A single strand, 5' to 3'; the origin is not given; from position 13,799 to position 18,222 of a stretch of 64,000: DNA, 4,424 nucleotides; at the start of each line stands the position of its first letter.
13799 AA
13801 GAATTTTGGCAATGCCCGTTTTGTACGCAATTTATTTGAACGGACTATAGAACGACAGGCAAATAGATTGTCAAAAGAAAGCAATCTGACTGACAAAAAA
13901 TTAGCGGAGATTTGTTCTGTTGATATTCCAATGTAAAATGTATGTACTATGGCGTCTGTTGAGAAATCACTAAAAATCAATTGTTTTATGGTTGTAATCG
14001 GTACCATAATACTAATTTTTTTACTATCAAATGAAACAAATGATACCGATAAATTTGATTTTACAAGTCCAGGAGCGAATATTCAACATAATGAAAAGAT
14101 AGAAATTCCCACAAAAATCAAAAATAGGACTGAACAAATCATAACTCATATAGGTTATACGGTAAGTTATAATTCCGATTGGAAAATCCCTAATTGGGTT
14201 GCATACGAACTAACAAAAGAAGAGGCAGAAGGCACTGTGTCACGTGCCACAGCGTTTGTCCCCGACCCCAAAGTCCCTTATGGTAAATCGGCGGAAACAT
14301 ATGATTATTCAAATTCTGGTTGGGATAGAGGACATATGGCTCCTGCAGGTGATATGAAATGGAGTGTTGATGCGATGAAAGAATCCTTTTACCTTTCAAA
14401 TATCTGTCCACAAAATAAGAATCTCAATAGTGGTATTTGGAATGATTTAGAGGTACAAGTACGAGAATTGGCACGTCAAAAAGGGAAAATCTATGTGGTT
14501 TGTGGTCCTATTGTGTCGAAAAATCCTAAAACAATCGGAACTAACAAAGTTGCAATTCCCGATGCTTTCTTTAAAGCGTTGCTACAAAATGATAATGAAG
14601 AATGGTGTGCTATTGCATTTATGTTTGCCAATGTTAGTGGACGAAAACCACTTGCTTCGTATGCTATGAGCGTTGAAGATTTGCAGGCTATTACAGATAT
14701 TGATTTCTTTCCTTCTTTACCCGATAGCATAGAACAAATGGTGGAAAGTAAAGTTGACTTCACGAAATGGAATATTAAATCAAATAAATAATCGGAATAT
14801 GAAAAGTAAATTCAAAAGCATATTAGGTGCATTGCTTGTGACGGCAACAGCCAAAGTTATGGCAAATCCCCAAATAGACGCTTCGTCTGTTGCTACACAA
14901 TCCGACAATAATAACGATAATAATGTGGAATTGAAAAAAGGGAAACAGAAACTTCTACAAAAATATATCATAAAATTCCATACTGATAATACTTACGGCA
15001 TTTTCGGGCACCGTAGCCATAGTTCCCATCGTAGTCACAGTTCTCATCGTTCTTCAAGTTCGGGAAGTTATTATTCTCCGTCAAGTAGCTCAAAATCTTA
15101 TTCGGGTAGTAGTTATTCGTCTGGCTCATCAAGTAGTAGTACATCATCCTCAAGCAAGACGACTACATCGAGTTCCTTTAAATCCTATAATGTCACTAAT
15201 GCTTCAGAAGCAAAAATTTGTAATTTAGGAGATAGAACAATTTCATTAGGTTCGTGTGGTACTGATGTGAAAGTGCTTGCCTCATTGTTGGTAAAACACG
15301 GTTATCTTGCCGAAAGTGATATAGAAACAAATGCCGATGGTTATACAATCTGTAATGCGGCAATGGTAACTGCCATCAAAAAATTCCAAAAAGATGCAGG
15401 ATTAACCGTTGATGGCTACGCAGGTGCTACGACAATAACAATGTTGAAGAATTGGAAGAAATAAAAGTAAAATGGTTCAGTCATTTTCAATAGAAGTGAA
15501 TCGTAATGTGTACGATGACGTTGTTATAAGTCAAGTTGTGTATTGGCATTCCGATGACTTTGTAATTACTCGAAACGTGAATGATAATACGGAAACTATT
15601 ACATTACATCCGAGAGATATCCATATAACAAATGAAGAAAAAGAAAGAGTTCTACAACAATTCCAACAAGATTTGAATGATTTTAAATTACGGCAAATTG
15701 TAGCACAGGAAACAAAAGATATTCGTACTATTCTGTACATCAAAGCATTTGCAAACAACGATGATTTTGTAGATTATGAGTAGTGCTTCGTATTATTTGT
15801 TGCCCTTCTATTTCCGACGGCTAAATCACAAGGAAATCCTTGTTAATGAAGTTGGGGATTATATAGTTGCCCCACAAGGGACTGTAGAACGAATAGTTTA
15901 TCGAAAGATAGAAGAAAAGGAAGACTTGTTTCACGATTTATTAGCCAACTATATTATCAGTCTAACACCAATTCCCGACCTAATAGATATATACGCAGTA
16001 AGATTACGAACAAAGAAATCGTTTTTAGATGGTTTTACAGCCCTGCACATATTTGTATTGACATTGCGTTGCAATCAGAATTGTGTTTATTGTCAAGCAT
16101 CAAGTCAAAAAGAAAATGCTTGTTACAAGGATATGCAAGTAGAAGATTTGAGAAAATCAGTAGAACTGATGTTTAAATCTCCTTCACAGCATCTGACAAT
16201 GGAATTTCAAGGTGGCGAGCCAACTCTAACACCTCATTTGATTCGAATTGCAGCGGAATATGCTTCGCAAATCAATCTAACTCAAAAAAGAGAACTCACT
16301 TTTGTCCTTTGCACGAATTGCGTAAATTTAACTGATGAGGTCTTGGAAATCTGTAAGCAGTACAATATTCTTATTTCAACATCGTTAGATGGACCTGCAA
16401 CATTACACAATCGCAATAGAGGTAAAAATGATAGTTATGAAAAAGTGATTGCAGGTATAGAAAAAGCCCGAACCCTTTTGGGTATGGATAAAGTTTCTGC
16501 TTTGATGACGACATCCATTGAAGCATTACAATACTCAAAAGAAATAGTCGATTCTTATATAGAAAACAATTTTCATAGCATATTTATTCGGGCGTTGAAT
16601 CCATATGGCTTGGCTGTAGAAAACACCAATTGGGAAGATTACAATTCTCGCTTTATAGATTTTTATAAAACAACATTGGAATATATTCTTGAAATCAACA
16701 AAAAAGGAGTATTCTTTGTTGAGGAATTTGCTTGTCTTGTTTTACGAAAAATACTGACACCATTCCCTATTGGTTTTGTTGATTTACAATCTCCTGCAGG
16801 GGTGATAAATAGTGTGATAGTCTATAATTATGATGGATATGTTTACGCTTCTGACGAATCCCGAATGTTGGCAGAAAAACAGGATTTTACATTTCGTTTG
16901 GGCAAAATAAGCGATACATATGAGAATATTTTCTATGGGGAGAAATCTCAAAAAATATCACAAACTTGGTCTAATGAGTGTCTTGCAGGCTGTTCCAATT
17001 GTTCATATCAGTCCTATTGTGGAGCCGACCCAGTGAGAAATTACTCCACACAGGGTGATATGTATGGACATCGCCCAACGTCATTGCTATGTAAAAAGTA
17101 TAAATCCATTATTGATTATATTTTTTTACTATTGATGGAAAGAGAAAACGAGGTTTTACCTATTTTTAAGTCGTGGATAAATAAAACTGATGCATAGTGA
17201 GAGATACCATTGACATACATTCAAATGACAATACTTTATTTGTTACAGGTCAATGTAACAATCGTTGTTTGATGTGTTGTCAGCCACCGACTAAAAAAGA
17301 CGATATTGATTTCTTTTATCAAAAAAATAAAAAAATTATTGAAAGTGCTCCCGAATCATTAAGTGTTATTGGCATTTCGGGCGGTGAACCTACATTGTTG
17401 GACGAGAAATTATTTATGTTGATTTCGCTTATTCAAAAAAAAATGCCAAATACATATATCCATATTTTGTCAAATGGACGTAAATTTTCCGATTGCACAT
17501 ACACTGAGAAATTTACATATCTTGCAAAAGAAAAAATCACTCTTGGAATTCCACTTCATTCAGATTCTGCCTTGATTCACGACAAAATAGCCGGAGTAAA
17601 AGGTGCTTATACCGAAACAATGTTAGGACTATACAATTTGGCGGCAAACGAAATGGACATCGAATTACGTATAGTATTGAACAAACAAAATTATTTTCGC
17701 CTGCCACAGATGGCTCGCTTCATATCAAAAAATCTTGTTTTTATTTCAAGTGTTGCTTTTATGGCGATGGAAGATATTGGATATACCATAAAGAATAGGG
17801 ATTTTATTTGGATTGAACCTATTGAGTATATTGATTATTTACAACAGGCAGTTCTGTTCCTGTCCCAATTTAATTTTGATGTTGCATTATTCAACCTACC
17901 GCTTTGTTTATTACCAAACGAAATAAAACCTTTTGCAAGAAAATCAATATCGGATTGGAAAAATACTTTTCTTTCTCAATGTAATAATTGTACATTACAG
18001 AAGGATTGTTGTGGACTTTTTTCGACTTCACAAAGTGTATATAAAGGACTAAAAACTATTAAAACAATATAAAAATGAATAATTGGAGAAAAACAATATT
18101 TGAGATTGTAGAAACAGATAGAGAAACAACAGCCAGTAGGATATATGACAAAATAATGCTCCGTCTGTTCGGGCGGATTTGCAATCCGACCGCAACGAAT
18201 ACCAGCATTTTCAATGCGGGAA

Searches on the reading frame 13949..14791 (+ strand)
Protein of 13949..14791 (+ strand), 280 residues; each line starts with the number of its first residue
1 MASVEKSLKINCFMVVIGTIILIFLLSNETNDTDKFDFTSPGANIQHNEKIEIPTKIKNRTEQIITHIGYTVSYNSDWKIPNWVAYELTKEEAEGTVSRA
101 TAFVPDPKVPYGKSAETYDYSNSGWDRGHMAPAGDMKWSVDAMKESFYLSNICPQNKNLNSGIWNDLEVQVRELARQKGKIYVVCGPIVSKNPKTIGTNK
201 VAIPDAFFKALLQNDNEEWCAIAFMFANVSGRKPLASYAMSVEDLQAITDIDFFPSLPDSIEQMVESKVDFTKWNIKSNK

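Call 3: search_protein_families(library=pfam, proteins=[window:13949-14791:+], max_evalue=0.1)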
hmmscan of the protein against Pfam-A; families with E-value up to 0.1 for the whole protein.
window:13949-14791:+ (280 aa): 4 families
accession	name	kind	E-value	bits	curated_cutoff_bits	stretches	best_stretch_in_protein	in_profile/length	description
PF01223.29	Endonuclease_NS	-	4.7e-53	180.5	23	1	59-259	13-222/223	DNA/RNA non-specific endonuclease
PF13930.12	Endonuclea_NS_2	-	0.0031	18.2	27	1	120-180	49-104/132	DNA/RNA non-specific endonuclease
PF25178.1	Beta-prop_WDR41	-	0.037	13.2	50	1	8-83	181-257/440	WDR41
PF07655.18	Secretin_N_2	-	0.043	14.8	23.4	0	158-184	60-87/91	Secretin N-terminal domain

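Call 4: search_protein_families(library=ncbifam, proteins=[window:13949-14791:+], max_evalue=0.1)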
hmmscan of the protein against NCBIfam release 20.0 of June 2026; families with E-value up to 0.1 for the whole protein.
window:13949-14791:+ (280 aa): 1 family
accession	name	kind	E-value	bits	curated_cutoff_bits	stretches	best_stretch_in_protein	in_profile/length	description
NF002087.0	PRK00915.1-4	equivalog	0.066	11.7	729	1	39-100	19-78/516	2-isopropylmalate synthase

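Call 5: search_protein_families(library=padloc, proteins=[window:13949-14791:+], max_evalue=0.01)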
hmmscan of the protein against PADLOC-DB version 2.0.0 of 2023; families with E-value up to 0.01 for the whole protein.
window:13949-14791:+ (280 aa): 0 families

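Call 65: search_solved_structures(query=window:13949-14788:+, max_evalue=0.00001)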
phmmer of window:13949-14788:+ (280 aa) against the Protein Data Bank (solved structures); distinct sequences matched with E-value up to 0.00001: 18.
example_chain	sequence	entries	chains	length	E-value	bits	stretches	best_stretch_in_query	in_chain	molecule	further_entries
7r6v_D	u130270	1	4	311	1.4e-33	119.6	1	68-259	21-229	Nuclease EXOG, mitochondrial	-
5t3v_A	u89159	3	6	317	1.5e-33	119.5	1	68-259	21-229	Nuclease EXOG, mitochondrial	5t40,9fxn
4a1n_A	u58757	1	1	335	1.7e-33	119.3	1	68-259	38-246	NUCLEASE EXOG, MITOCHONDRIAL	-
7r6t_D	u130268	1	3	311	3.4e-32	115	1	68-259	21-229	Nuclease EXOG, mitochondrial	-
5t4i_A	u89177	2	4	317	3.7e-32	114.9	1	68-259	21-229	Nuclease EXOG, mitochondrial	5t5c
5zki_A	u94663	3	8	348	4.9e-32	114.5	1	68-259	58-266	Nuclease EXOG, mitochondrial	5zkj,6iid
6m3f_B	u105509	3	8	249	3.7e-23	85.4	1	63-257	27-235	Endonuclease G, mitochondrial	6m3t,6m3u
2o3b_A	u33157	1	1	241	7.4e-23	84.4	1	54-270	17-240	Nuclease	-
6lyf_A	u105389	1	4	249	7.9e-23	84.3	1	63-257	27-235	Endonuclease G, mitochondrial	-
6njt_A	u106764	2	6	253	8.3e-23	84.2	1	63-257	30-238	Endonuclease G, mitochondrial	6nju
1zm8_A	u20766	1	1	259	8.7e-23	84.2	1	53-270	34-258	Nuclease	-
9m0g_A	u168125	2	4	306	2.8e-22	82.5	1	66-257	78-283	Endonuclease G, mitochondrial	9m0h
1ql0_A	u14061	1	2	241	4.2e-22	81.9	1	63-268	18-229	NUCLEASE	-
1g8t_A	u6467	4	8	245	4.8e-22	81.7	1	63-268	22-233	NUCLEASE SM2 ISOFORM | PROTEIN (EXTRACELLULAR ENDONUCLEASE) | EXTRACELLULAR ENDONUCLEASE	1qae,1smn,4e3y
3ism_A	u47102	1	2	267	6.5e-22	81.3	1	63-255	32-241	CG8862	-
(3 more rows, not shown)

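Call 87: search_protein_families(library=phrogs, proteins=[window:13949-14791:+], max_evalue=0.001)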
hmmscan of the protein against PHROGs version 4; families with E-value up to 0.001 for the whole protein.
window:13949-14791:+ (280 aa): 1 family
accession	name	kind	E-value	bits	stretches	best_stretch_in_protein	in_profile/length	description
phrog_14168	-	DNA, RNA and nucleotide metabolism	2e-45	156.3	1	36-254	18-235/235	nuclease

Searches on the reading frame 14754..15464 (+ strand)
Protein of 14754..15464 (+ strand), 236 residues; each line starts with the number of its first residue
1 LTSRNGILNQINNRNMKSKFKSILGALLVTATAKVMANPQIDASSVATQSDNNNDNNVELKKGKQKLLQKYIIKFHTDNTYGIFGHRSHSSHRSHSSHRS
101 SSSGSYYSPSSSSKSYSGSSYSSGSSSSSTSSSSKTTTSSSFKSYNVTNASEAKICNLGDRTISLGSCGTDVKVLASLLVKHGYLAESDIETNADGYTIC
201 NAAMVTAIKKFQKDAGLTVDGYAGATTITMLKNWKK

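Call 3: search_protein_families(library=pfam, proteins=[window:14754-15464:+], max_evalue=0.1)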
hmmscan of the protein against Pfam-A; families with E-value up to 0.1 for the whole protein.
window:14754-15464:+ (236 aa): 1 family
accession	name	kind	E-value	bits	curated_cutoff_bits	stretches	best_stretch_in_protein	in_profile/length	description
PF01471.23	PG_binding_1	-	9.3e-10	39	23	1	169-231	2-57/57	Putative peptidoglycan binding domain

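Call 4: search_protein_families(library=ncbifam, proteins=[window:14754-15464:+], max_evalue=0.1)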
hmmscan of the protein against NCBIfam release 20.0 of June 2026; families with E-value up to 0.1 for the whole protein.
window:14754-15464:+ (236 aa): 5 families
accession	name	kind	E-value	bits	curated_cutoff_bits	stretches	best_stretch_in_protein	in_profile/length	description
TIGR03979.1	His_Ser_Rich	equivalog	4e-15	56.3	121.65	1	35-229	18-184/190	His-Xaa-Ser repeat protein HxsA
NF038296.1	HisXaaSer_A2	equivalog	3.4e-08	34.4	48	1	30-105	21-96/96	His-Xaa-Ser repeat protein HxsA2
TIGR02869.1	spore_SleB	equivalog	3.7e-06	27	236.5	1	161-232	5-69/201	spore cortex-lytic enzyme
NF052336.1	PdgHdaseHSB100310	equivalog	0.0027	17.1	500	1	182-229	266-311/316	peptidoglycan hydrolase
NF007891.0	PRK10594.1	equivalog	0.026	13.3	425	1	199-229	317-347/617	L,D-transpeptidase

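Call 5: search_protein_families(library=padloc, proteins=[window:14754-15464:+], max_evalue=0.01)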
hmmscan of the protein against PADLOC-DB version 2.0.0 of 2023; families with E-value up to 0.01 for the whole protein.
window:14754-15464:+ (236 aa): 0 families

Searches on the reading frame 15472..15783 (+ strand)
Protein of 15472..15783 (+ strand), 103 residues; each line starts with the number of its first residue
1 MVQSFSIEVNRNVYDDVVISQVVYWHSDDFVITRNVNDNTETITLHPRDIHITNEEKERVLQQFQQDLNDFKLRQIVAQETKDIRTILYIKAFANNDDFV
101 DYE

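Call 3: search_protein_families(library=pfam, proteins=[window:15472-15783:+], max_evalue=0.1)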
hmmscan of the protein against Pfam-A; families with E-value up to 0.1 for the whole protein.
window:15472-15783:+ (103 aa): 0 families

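Call 4: search_protein_families(library=ncbifam, proteins=[window:15472-15783:+], max_evalue=0.1)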
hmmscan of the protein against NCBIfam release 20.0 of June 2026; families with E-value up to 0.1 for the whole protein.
window:15472-15783:+ (103 aa): 1 family
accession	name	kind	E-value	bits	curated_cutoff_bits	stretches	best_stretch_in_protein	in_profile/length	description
TIGR03976.1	chp_LLNDYxLRE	equivalog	3.1e-22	78.7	50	1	9-98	1-89/90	His-Xaa-Ser system protein HxsD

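Call 5: search_protein_families(library=padloc, proteins=[window:15472-15783:+], max_evalue=0.01)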
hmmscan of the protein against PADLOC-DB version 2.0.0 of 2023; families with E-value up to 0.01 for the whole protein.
window:15472-15783:+ (103 aa): 1 family
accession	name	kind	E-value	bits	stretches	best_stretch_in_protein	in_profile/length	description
PDLC01215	Cas11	-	0.0059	14.8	1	20-95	43-116/129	CAS-III-B; effector_SS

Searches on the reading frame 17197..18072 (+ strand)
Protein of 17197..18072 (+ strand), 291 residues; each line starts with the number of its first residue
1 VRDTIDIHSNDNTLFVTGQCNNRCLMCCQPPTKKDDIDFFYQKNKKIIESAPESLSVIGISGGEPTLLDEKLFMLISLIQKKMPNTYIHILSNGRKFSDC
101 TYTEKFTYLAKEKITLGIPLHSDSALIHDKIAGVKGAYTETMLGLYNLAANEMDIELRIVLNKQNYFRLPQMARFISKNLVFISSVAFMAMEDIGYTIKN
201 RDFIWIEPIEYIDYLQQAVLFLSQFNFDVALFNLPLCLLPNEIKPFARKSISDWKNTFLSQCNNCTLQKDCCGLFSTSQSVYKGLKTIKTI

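Call 3: search_protein_families(library=pfam, proteins=[window:17197-18072:+], max_evalue=0.1)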
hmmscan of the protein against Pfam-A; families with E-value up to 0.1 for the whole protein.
window:17197-18072:+ (291 aa): 2 families
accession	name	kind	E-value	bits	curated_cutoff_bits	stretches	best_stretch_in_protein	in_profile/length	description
PF04055.27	Radical_SAM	-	1.1e-11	45.7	29.5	1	16-175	3-165/166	Radical SAM superfamily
PF13353.11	Fer4_12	-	2.4e-07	31.5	22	1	13-111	9-108/137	4Fe-4S single cluster domain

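Call 4: search_protein_families(library=ncbifam, proteins=[window:17197-18072:+], max_evalue=0.1)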
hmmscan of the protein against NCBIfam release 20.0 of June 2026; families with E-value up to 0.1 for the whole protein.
window:17197-18072:+ (291 aa): 32 families (the best 25 are shown)
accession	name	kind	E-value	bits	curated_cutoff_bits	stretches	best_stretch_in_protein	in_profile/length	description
TIGR03977.1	rSAM_pair_HxsC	equivalog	9.5e-101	336.5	267.9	1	6-277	21-291/292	His-Xaa-Ser system radical SAM maturase HxsC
TIGR04546.1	rSAM_ahbC_deAc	equivalog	1.1e-10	40.9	650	1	16-179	45-203/390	12,18-didecarboxysiroheme deacetylase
TIGR04054.1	rSAM_NirJ1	equivalog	1.1e-10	40.7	650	1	16-181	42-202/387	putative heme d1 biosynthesis radical SAM protein NirJ1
NF038332.1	rSAM_rare_HxsC4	exception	7e-10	38.6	500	1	17-197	20-200/335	radical SAM protein HxsC4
TIGR04051.1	rSAM_NirJ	equivalog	1.9e-08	33.7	515.45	1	19-181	11-168/354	heme d1 biosynthesis radical SAM protein NirJ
NF049973.1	radical_Rv1681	equivalog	2e-08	33.5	380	1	18-177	80-235/326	Rv1681 family radical SAM protein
TIGR04251.1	SCM_rSAM_ScmF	equivalog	2.4e-08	33.8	400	1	14-176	8-169/353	SynChlorMet cassette radical SAM/SPASM protein ScmF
TIGR04250.1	SCM_rSAM_ScmE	equivalog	5.9e-08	32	400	1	16-216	9-204/358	SynChlorMet cassette radical SAM/SPASM protein ScmE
TIGR04303.1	GeoRSP_rSAM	equivalog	1.6e-07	31.2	400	1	17-221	12-207/325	GeoRSP system radical SAM/SPASM protein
TIGR02666.1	moaA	equivalog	2.1e-07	30.3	284.05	1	14-204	14-207/336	GTP 3',8-cyclase MoaA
TIGR04545.1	rSAM_ahbD_hemeb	equivalog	2.7e-07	30.4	500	1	16-176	6-162/339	heme b synthase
TIGR03962.1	mycofact_rSAM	equivalog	6.3e-07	28.9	265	1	16-175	18-172/339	mycofactocin radical SAM maturase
TIGR04317.1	W_rSAM_matur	equivalog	1.1e-06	28.1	380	1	16-178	10-173/349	tungsten cofactor oxidoreductase radical SAM maturase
TIGR04055.1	rSAM_NirJ2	equivalog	2.5e-06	27.2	500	1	16-172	6-157/326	putative heme d1 biosynthesis radical SAM protein NirJ2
TIGR04053.2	TIGR04053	equivalog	2.8e-06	26.8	395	1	17-190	15-187/366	TIGR04053 family radical SAM/SPASM domain-containing protein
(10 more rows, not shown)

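Call 5: search_protein_families(library=padloc, proteins=[window:17197-18072:+], max_evalue=0.01)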
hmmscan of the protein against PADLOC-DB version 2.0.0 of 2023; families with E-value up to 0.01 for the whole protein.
window:17197-18072:+ (291 aa): 1 family
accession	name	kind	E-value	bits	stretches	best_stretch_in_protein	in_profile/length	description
PDLC02903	pVip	-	2.5e-08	31.7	1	14-167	4-151/257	Viperins not associated with kinases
